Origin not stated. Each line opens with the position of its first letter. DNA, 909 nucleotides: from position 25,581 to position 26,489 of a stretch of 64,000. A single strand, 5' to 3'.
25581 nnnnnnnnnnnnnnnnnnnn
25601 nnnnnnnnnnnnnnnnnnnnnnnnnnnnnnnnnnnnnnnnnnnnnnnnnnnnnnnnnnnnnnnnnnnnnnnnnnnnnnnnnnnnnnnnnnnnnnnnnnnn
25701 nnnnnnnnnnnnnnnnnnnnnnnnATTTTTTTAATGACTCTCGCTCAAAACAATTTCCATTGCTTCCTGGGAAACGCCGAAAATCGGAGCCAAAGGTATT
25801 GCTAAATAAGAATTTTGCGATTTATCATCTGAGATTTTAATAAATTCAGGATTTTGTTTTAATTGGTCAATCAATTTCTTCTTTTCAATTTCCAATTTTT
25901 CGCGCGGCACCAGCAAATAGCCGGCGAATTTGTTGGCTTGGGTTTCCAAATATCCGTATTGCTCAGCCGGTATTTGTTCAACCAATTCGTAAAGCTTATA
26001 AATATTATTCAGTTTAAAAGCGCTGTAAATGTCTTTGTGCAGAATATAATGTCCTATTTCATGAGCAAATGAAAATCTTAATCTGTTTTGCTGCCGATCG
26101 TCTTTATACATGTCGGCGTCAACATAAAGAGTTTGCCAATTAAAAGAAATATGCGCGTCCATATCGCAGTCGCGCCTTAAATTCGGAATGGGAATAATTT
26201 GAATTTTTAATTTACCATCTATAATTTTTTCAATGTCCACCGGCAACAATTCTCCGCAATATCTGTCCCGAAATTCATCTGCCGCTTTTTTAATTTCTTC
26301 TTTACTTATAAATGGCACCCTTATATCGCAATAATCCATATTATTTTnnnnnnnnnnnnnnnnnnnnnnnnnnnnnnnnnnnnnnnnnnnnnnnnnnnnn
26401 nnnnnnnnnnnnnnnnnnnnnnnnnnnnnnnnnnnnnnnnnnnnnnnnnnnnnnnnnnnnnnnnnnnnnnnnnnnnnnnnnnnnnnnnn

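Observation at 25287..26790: XRE-HTH, ImmA/IrrE protease and dUTPase operon with a perfect 22-bp operator palindrome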

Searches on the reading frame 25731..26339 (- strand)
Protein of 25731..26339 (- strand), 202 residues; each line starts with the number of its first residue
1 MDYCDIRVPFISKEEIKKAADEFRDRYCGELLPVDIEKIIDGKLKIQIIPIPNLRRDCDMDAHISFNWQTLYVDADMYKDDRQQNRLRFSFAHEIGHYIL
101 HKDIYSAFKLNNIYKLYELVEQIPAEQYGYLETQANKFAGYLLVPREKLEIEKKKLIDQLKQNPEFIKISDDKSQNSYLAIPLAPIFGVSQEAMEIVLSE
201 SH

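Call 4: search_protein_families(library=pfam, proteins=[window:25731-26339:-], max_evalue=0.01)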
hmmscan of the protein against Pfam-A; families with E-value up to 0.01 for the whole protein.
window:25731-26339:- (202 aa): 1 family
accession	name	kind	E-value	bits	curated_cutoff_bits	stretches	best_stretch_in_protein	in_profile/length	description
PF06114.19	Peptidase_M78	-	8.9e-13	48.6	22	1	82-195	37-119/123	IrrE N-terminal-like domain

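Call 10: find_homologous_proteins(query=window:25731-26339:-)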
Query window:25731-26339:- (202 aa): 325 proteins with E <= 0.001 among 432 candidates; the best 120 are listed.
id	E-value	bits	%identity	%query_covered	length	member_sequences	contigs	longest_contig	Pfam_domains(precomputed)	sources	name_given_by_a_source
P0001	5.5e-130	449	100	100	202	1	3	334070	PF06114.20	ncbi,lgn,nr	ncbi:MAG: ImmA/IrrE family metallo-endopeptidase [Patescibacteria group bacterium]|nr:ImmA/IrrE fami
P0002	5.8e-119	413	93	100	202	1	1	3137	PF06114.20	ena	-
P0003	7.8e-119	413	93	100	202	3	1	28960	PF06114.20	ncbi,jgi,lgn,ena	ncbi:MAG: ImmA/IrrE family metallo-endopeptidase [Patescibacteria group bacterium]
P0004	1.6e-118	412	94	100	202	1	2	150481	PF06114.20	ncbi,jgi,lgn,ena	ncbi:MAG: ImmA/IrrE family metallo-endopeptidase [Patescibacteria group bacterium]|jgi:hypothetical 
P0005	2.8e-118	411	93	100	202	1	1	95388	PF06114.20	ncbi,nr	ncbi:MAG: ImmA/IrrE family metallo-endopeptidase [Patescibacteria group bacterium]|nr:ImmA/IrrE fami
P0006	2.0e-88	314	72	100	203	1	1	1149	PF06114.20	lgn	-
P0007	3.1e-83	297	71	97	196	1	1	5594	PF06114.20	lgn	-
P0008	1.8e-81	291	64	100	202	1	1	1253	PF06114.20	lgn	-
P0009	3.2e-80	287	65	100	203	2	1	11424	PF06114.20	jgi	jgi:Zn-dependent peptidase ImmA (M78 family)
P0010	3.7e-80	287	68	99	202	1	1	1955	PF06114.20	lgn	-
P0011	1.1e-77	279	67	99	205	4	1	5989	PF06114.20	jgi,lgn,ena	-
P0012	4.2e-77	277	66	97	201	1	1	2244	PF06114.20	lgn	-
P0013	2.5e-75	271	61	100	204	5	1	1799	PF06114.20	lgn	-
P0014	9.2e-72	259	61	100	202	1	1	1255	PF06114.20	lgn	-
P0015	8.5e-67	243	58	100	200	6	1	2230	PF06114.20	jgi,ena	-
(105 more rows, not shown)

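Call 11: find_encoding_contigs(protein=window:25731-26339:-, flank=8000)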
Protein window:25731-26339:- (202 aa): 4 contigs read that carry it; 3 places shown.
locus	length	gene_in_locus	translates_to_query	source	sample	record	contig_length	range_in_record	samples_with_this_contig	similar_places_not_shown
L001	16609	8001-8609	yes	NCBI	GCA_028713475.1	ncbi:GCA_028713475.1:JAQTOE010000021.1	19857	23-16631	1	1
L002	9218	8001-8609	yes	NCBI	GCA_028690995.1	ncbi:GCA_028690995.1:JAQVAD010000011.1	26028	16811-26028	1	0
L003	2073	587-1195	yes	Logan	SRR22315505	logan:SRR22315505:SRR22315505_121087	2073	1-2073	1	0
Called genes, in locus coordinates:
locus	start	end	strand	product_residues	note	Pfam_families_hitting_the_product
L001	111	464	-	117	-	PF00338:Ribosomal_S10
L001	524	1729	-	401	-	PF00009:GTP_EFTU, PF03144:GTP_EFTU_D2, PF03143:GTP_EFTU_D3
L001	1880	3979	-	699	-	PF00009:GTP_EFTU, PF03144:GTP_EFTU_D2, PF22042:EF-G_D2, PF14492:EFG_III, PF16658:RF3_C (faint), PF03764:EFG_IV, PF00679:EFG_C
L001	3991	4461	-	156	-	PF00177:Ribosomal_S7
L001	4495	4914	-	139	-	PF00164:Ribosom_S12_S23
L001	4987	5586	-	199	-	PF02163:Peptidase_M50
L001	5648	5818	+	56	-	PF00830:Ribosomal_L28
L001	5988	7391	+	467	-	PF00535:Glycos_transf_2, PF10096:DUF2334 (faint), PF10111:Glyco_tranf_2_2, PF13641:Glyco_tranf_2_3, PF13506:Glyco_transf_21 (weak), PF01522:Polysacc_deac_1, PF03065:Glyco_hydro_57 (faint)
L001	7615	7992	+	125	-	PF13560:HTH_31, PF01381:HTH_3 (weak), PF12844:HTH_19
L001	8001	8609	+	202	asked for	PF06114:Peptidase_M78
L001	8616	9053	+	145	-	PF00692:dUTPase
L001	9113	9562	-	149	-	-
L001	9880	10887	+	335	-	PF13183:Fer4_8 (faint), PF12838:Fer4_7 (faint), PF13187:Fer4_9 (faint), PF13534:Fer4_17 (faint), PF12797:Fer4_2 (faint), PF00037:Fer4 (faint), PF12837:Fer4_6 (faint), PF17179:Fer4_22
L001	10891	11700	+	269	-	PF00970:FAD_binding_6 (weak), PF00175:NAD_binding_1, PF10418:DHODB_Fe-S_bind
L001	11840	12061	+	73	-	PF01455:HupF_HypC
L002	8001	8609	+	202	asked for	PF06114:Peptidase_M78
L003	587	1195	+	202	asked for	PF06114:Peptidase_M78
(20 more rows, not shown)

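Call 13: find_related_loci(query=A1, collection=genome_contigs, flank=4000)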
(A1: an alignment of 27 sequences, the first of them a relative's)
Query A1 (202 aa) in genome_contigs; peptide patterns used: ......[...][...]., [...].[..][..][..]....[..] (x = any residue, [..] = any of these).
192 stretches matched a pattern; 87 encode a relative of the query (tblastn E <= 1e-3); the best 80 are kept; 78 distinct loci.
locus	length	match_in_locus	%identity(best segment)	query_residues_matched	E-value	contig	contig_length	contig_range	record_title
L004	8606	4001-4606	93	1-202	8e-125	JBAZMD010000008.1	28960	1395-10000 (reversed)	MAG: Patescibacteria group bacterium isolate SO_2017_LW4_32 scaffold_3460_c1_LW137-91_2017, whole genome shotgun sequenc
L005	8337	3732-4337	93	1-202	2e-124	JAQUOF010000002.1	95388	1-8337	MAG: Patescibacteria group bacterium isolate STD1_195 NODE_468_length_95388_cov_11.422702_Sandtown_D1, whole genome shot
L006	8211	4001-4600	53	1-200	4e-67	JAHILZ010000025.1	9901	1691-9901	MAG: Patescibacteria group bacterium isolate KR13_N2.mb.46 KR13_N2.mb.46_k141_101013, whole genome shotgun sequence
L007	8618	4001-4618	50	1-200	3e-66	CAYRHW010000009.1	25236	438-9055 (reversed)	MAG TPA_asm: uncultured Candidatus Saccharibacteria bacterium isolate SRP178699_co1_611 genome assembly, contig: NODE_22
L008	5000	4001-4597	54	1-200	4e-66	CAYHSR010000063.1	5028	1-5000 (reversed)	MAG TPA_asm: uncultured Gammaproteobacteria bacterium isolate ERP119705_co14_33 genome assembly, contig: NODE_32328_leng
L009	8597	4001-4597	54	1-200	4e-66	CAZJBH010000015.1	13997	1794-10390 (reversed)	MAG TPA_asm: uncultured Candidatus Saccharibacteria bacterium isolate SRP332253_co2_128 genome assembly, contig: NODE_42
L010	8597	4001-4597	53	1-200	4e-66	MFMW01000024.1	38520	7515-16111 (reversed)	MAG: Candidatus Kuenenbacteria bacterium RIFCSPHIGHO2_02_FULL_39_13 rifcsphigho2_02_scaffold_4697, whole genome shotgun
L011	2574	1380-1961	53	1-198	2e-66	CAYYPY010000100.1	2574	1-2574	MAG TPA_asm: uncultured Candidatus Saccharibacteria bacterium isolate SRP067234_co1_195 genome assembly, contig: k99_340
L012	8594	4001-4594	53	1-200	8e-65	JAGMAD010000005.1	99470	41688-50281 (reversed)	MAG: Candidatus Parcubacteria bacterium isolate RS_14_22 ZL355.bin.22.fa_5, whole genome shotgun sequence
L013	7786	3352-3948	54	1-200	3e-64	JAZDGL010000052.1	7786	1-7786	MAG: bacterium isolate MEGAHIT-group-0.262 k141_11094668, whole genome shotgun sequence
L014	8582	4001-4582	52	6-200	6e-64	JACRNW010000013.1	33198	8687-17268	MAG: Candidatus Falkowbacteria bacterium isolate NC_groundwater_1945_Pr3_S-0.2um_44_4 scaffold_367299, whole genome shot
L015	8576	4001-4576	49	5-200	2e-62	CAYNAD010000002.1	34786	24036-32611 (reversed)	MAG TPA_asm: uncultured Candidatus Saccharibacteria bacterium isolate binchicken_co243_97 genome assembly, contig: NODE_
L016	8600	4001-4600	51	1-200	4e-62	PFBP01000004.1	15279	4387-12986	MAG: Candidatus Kuenenbacteria bacterium CG10_big_fil_rev_8_21_14_0_10_36_11 CG10_8_21_14_0.10_scaffold_3944_c, whole ge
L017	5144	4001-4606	50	1-200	7e-62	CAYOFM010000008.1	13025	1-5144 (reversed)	MAG TPA_asm: uncultured Candidatus Saccharibacteria bacterium isolate SRP104257_co1_411 genome assembly, contig: NODE_33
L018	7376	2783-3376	52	2-200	1e-61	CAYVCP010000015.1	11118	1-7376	MAG TPA_asm: uncultured Candidatus Saccharibacteria bacterium isolate SRP178699_co2_503 genome assembly, contig: NODE_56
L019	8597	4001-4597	50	1-200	3e-61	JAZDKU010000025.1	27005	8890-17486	MAG: bacterium isolate MEGAHIT-group-0.551 k141_14335986, whole genome shotgun sequence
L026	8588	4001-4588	47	1-199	7e-57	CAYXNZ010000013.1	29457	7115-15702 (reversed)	MAG TPA_asm: uncultured Gammaproteobacteria bacterium isolate binchicken_co181_167 genome assembly, contig: NODE_2140_le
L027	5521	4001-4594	48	1-200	7e-55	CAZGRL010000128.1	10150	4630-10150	MAG TPA_asm: uncultured Anaerolineaceae bacterium isolate binchicken_co34_481 genome assembly, contig: NODE_11550_length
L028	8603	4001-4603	46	1-200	6e-55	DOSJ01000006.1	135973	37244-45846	MAG TPA_asm: Candidatus Falkowbacteria bacterium isolate UBA12426 contig_398, whole genome shotgun sequence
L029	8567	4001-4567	48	6-199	5e-55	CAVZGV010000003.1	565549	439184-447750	MAG: Candidatus Falkowbacteria bacterium isolate MFD04716.bin.1.162 genome assembly, contig: contig_23783, whole genome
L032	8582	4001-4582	46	6-199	1e-52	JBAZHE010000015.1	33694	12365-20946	MAG: Patescibacteria group bacterium isolate SO_2017_LW3_62 NODE_3109_length_33694_cov_1.593321_LW162_2017, whole genome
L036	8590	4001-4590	49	1-200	5e-47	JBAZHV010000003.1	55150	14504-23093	MAG: Candidatus Paceibacterota bacterium isolate SO_2017_LW3_79 NODE_1192_length_55150_cov_8.859949_LW162_2017, whole ge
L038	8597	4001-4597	41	1-198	2e-46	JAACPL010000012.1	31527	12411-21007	MAG: Candidatus Falkowbacteria bacterium isolate CG_2015-02_33_13 CG_2015-02_curated_scaffold_929, whole genome shotgun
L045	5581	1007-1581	53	7-200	3e-38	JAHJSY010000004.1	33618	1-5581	MAG: Patescibacteria group bacterium isolate OS_PC_MetaG.mb.33 OS_PC_MetaG.mb.33_k141_4938, whole genome shotgun sequenc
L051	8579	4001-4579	36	2-194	1e-33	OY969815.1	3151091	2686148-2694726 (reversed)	MAG: uncultured Bacteroidetes bacterium isolate MFD01188.bin.c.1 genome assembly, chromosome: 1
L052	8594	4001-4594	37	1-194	5e-33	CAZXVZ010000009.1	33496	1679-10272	MAG TPA_asm: uncultured Syntrophus sp. isolate binchicken_co43_22 genome assembly, contig: NODE_2007_length_33496_cov_8.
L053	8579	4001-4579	35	8-201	2e-32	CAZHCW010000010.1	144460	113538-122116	MAG TPA_asm: uncultured Ignavibacteriaceae bacterium isolate binchicken_co269_63 genome assembly, contig: NODE_115_lengt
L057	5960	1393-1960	48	6-200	2e-43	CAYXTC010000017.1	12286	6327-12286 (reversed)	MAG TPA_asm: uncultured Candidatus Saccharibacteria bacterium isolate SRP141376_co2_63 genome assembly, contig: NODE_998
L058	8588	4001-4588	37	9-196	2e-31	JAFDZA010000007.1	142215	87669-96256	MAG: Bacteroidetes bacterium isolate SZAS-70 LIN-426__7__length-142215, whole genome shotgun sequence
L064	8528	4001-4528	35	2-167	3e-30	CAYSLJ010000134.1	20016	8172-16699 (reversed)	MAG TPA_asm: uncultured Synergistia bacterium isolate SRP239243_co1_332 genome assembly, contig: NODE_4293_length_20016_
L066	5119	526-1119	33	1-196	1e-29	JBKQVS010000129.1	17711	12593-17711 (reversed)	MAG: Desulfobaccales bacterium isolate SEr3G3H3I__bin_140 SEr3G3H3I_000000298658, whole genome shotgun sequence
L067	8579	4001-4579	32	6-194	9e-28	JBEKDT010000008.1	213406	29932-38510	MAG: Desulfomonilia bacterium isolate SPRUCE 18 SPRUCE_18_8, whole genome shotgun sequence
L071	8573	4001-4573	30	6-191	5e-24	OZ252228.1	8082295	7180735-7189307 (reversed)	MAG: Candidatus Latescibacterota bacterium isolate 2d5a3a6b-ac94-4199-888f-c4fbb53c5f42 genome assembly, chromosome: 1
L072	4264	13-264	57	116-200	3e-22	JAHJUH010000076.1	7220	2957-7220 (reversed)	MAG: Patescibacteria group bacterium isolate OS_PC_MetaG.mb.97 OS_PC_MetaG.mb.97_k141_314296, whole genome shotgun seque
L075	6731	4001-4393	33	32-166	3e-17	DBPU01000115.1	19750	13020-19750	MAG TPA_asm: Verrucomicrobia bacterium UBA1412 UBA1412_contig_17865, whole genome shotgun sequence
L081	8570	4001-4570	27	6-198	7e-10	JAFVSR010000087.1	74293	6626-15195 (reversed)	MAG: Bacteroidaceae bacterium isolate RGIG5359 Sheep_Colon-3__c779239, whole genome shotgun sequence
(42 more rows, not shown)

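Call 17: search_solved_structures(query=A1, max_evalue=1, show_alignments=3)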
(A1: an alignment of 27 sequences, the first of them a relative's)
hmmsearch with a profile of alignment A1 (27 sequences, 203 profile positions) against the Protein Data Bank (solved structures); distinct sequences matched with E-value up to 1: 2.
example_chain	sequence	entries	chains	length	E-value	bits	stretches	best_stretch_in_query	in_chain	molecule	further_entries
7t5t_A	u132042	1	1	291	1.5e-08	37.9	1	85-151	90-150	CapP toxin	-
6m6z_A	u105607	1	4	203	0.13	15.2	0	157-201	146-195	TMH4C4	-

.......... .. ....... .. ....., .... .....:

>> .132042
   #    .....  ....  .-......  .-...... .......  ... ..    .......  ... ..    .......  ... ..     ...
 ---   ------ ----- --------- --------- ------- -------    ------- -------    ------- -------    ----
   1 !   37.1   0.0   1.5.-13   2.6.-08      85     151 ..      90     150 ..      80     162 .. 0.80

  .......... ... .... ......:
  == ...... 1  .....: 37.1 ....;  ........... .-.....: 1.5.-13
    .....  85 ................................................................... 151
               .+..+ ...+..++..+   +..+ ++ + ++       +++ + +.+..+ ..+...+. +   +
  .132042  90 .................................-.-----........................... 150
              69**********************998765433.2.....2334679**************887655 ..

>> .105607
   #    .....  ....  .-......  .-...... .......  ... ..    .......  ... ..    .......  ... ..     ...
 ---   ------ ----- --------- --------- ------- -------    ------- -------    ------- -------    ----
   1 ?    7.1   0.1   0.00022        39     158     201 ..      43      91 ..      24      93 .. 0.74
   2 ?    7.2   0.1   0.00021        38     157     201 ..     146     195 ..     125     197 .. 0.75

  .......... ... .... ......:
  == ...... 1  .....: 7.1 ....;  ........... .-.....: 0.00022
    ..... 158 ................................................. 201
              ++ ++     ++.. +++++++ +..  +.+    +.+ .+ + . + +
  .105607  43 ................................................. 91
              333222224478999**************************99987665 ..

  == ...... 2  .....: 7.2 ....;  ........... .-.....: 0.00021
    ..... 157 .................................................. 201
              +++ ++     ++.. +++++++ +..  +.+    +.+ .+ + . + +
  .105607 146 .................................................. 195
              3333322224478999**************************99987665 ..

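Call 23: search_protein_families(library=ncbifam, proteins=[window:25731-26339:-], max_evalue=0.01)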
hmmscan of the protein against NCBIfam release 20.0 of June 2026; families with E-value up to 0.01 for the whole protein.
window:25731-26339:- (202 aa): 1 family
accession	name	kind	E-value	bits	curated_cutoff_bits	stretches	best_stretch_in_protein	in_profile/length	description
NF052239.1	antitox_spr1629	equivalog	5.3e-07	29.1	335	1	84-165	205-270/377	spr1629 family repressor/antitoxin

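Call 24: search_protein_families(library=padloc, proteins=[window:25731-26339:-], max_evalue=0.01)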
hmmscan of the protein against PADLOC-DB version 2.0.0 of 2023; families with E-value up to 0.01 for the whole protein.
window:25731-26339:- (202 aa): 15 families
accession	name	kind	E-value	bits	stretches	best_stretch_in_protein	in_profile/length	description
PDLC04141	capP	-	6.2e-17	59.9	1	14-153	3-122/242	capP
PDLC03951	RmrA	-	3.2e-10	37.6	1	11-153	131-256/400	-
PDLC03954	RmrA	-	2e-09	34.9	1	10-150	135-258/380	-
PDLC03944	RmrA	-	2.9e-09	34.5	1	76-159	188-258/384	-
PDLC03948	RmrA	-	1e-08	32.5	1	60-150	181-257/397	-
PDLC03947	RmrA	-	1.1e-08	32.4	1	51-150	174-258/383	-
PDLC03952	RmrA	-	2.6e-08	31.1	1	80-152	213-272/395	-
PDLC03945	RmrA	-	7.5e-08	29.9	1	85-165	206-270/394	-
PDLC03949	RmrA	-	1.5e-07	28.6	1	60-155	165-237/363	-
PDLC03943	RmrA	-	4e-07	27.4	1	82-105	187-210/370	-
PDLC03953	RmrA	-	1.2e-06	26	1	82-102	203-223/373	-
PDLC03955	RmrA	-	1e-05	22.9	1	13-104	144-231/371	-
PDLC03946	RmrA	-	0.00028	17.7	1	82-158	185-242/357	-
PDLC03956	RmrA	-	0.0015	15.7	1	80-153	199-257/399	-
PDLC04776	PDC-M69B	-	0.0035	15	1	89-153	83-138/272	-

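Call 25: search_protein_families(library=phrogs, proteins=[window:25731-26339:-], max_evalue=0.01)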
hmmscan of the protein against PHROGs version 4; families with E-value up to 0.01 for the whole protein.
window:25731-26339:- (202 aa): 6 families
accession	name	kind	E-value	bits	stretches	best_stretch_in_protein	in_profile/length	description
phrog_87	-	other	3.7e-13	50.8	1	7-150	13-134/227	metallo-protease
phrog_2439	-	transcription regulation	9.9e-13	48.7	1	81-156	191-252/367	transcriptional regulator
phrog_1914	-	unknown function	1.3e-12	48.9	1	18-174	14-170/222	-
phrog_19315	-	unknown function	4.2e-10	40.2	1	14-154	12-155/348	-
phrog_4031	-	unknown function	9.3e-07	28.7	1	62-198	209-348/626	-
phrog_1516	-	unknown function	3.2e-05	24.7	1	80-152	80-148/227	-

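Call 28: search_protein_families(library=pfam, proteins=[L007:4697-4996:+, L011:2047-2466:+, L013:3979-4428:+, L014:4624-5259:+, L015:4581-5027:+, L019:4626-5837:+, L026:4675-6912:+, L027:4681-5058:+, L028:4683-5081:+, L036:4689-5138:+], max_evalue=0.001)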
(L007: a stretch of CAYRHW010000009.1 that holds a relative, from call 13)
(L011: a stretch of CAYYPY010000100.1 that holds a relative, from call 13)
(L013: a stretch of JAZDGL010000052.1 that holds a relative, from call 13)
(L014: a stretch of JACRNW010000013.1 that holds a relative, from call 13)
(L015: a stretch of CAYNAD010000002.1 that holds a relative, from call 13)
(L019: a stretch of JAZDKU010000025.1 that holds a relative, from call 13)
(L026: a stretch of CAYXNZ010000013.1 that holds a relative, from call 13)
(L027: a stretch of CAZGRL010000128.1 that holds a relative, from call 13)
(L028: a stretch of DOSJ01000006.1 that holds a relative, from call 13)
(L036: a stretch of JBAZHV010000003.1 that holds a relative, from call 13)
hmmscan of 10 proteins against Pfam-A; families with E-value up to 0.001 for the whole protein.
L007:4697-4996:+ (99 aa): 1 family
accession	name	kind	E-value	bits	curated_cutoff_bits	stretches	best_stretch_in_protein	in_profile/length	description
PF14213.11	DUF4325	-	4.6e-06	26.7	23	1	30-71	5-54/64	STAS-like domain of unknown function (DUF4325)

L011:2047-2466:+ (139 aa): 4 families
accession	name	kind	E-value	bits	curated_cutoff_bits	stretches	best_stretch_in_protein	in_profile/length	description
PF00583.31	Acetyltransf_1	-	1.3e-17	64.6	20.7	1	16-123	5-115/116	Acetyltransferase (GNAT) family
PF13508.13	Acetyltransf_7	-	7.1e-14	52.4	27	1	44-125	3-83/84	Acetyltransferase (GNAT) domain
PF13673.13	Acetyltransf_10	-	6.3e-12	46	23.6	1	27-125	11-108/128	Acetyltransferase (GNAT) domain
PF13527.13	Acetyltransf_9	-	0.00039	20.9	25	0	6-59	4-56/127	Acetyltransferase (GNAT) domain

L013:3979-4428:+ (149 aa): 6 families
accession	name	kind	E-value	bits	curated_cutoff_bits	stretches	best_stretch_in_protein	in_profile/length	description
PF00583.31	Acetyltransf_1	-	1.9e-16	60.8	20.7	1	52-138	28-116/116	Acetyltransferase (GNAT) family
PF13673.13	Acetyltransf_10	-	3.6e-13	50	23.6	1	33-141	7-110/128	Acetyltransferase (GNAT) domain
PF13508.13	Acetyltransf_7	-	4.2e-13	49.9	27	1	57-139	3-83/84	Acetyltransferase (GNAT) domain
PF13420.13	Acetyltransf_4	-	6e-10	39.8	24.3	1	13-142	5-138/155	Acetyltransferase (GNAT) domain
PF13302.13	Acetyltransf_3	-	2.3e-08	35.3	25.4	1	22-139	23-138/138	Acetyltransferase (GNAT) domain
PF08445.16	FR47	-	1.2e-06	28.8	22.1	1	86-140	26-79/86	FR47-like protein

L014:4624-5259:+ (211 aa): 1 family
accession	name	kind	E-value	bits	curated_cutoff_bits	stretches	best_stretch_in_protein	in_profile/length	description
PF01789.22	PsbP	-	1.8e-06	28.5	23.5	1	63-209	9-154/155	PsbP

L015:4581-5027:+ (148 aa): 1 family
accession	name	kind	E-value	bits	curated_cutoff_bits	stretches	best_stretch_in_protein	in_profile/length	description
PF02643.20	DUF192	-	6.1e-29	100.4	27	1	43-143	1-93/96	Uncharacterized ACR, COG1430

L019:4626-5837:+ (403 aa): 17 families
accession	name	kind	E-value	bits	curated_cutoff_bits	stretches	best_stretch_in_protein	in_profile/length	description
PF12002.13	MgsA_C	-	1.9e-59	200.8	27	1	256-402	1-148/167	MgsA AAA+ ATPase C terminal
PF16193.11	AAA_assoc_2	-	3.1e-26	91.9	34.3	1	182-255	2-81/81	AAA C-terminal domain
PF00004.35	AAA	-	2.8e-18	67.1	21.2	1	48-157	1-128/131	ATPase family associated with various cellular activities (AAA)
PF05496.18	RuvB_N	-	1.5e-15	57.8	27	1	15-132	1-115/159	Holliday junction DNA helicase RuvB P-loop domain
PF20720.3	nSTAND3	-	6.1e-06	26.4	27.2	1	48-138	20-100/155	Novel STAND NTPase 3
PF13173.12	AAA_14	-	1e-05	26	27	1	48-155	5-118/129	AAA domain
PF00158.32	Sigma54_activat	-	1.3e-05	25.4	20.2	0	93-139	85-131/168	Sigma-54 interaction domain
PF07728.20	AAA_5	-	2e-05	25.1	22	1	48-127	2-92/139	AAA domain (dynein-related subfamily)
PF21960.2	RCF1-5-like_lid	-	2.3e-05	24.7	27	1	184-214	11-42/43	RCF1/5-like, AAA+ ATPase lid domain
PF22703.2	Cdc6_lid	-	2.7e-05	24.4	27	1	187-227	17-60/68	Cdc6 AAA+ ATPase-type lid domain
PF01078.27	Mg_chelatase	-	2.8e-05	24.1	20.3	0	47-81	24-62/207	Magnesium chelatase, subunit ChlI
PF13401.12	AAA_22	-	0.00012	22.9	27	1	47-118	7-83/130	AAA domain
PF13177.12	DNA_pol3_delta2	-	0.00016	22.2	27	0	83-160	83-160/161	DNA polymerase III, delta subunit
PF14532.12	Sigma54_activ_2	-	0.00019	22.1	25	1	38-134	15-105/138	Sigma-54 interaction domain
PF25361.1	AAA_lid_RFC1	-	0.0002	21.2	34.9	1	184-226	16-58/59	RFC1-like, AAA+ ATPase lid domain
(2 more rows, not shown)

L026:4675-6912:+ (745 aa): 4 families
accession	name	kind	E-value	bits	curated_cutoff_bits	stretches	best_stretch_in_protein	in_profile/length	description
PF00082.27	Peptidase_S8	-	1.1e-52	179.6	21.8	1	119-422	3-288/288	Subtilase family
PF01839.29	FG-GAP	-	8.2e-14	51.6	22.1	2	479-500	2-23/37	FG-GAP repeat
PF13517.12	FG-GAP_3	-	9.7e-13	49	26.9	2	537-598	1-60/61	FG-GAP-like repeat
PF22148.1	Fervidolysin_NPro-like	-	0.00066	20.4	21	0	44-82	43-81/81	Fervidolysin N-terminal prodomain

L027:4681-5058:+ (125 aa): 1 family
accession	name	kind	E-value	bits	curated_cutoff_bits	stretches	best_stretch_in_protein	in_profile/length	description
PF01541.30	GIY-YIG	-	3.6e-05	24.4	22.6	1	30-72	3-41/78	GIY-YIG catalytic domain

L028:4683-5081:+ (132 aa): 1 family
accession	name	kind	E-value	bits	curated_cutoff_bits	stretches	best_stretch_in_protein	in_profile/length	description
PF12587.13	DUF3761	-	4.5e-27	94.8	29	1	64-132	18-82/82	Protein of unknown function (DUF3761)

L036:4689-5138:+ (149 aa): 1 family
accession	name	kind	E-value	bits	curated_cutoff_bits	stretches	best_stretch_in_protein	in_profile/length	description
PF04463.17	2-thiour_desulf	-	1.8e-44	151.6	34.7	1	16-148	3-141/141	2-thiouracil desulfurase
